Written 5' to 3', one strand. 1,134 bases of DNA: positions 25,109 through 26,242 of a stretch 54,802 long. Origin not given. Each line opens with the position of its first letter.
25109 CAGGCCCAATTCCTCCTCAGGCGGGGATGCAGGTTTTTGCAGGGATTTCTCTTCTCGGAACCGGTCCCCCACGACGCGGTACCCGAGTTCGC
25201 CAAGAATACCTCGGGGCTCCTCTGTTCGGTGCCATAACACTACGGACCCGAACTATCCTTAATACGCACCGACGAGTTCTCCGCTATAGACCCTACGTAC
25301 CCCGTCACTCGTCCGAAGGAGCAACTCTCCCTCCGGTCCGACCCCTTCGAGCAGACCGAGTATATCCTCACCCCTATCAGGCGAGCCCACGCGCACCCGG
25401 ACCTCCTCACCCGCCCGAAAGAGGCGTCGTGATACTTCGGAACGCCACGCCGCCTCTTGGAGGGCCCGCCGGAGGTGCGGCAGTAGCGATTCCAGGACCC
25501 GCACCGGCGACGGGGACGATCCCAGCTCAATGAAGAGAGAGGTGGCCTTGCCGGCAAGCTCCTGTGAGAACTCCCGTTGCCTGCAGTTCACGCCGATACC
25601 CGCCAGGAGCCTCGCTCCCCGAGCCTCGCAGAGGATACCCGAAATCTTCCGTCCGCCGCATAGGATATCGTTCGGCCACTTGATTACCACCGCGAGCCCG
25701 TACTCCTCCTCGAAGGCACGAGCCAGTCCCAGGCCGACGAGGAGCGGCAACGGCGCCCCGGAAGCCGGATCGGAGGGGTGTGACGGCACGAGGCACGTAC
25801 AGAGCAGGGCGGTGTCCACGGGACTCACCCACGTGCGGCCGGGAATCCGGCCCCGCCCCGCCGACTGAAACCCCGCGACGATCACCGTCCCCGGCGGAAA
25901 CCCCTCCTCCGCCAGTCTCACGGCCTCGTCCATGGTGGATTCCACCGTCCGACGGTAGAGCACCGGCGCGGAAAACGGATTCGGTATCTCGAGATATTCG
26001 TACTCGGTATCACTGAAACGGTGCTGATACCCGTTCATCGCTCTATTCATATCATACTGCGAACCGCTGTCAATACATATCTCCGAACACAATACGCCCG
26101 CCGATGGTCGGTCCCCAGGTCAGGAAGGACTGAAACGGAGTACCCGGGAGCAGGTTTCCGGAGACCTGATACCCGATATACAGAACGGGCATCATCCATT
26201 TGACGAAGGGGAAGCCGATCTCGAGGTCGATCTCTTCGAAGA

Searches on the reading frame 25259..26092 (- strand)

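Call 44: search_protein_families(library=pfam, proteins=[window:25259-26092:-])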
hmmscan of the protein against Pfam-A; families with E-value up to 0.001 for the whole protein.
window:25259-26092:- (277 aa): 2 families
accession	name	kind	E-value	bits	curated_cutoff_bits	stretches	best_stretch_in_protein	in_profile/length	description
PF03099.24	BPL_LplA_LipB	-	3.4e-15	56.6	21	1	51-170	6-130/133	Biotin/lipoate A/B protein ligase family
PF02237.23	BPL_C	-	5.8e-05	23.4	21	1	228-272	3-44/48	Biotin protein ligase C terminal domain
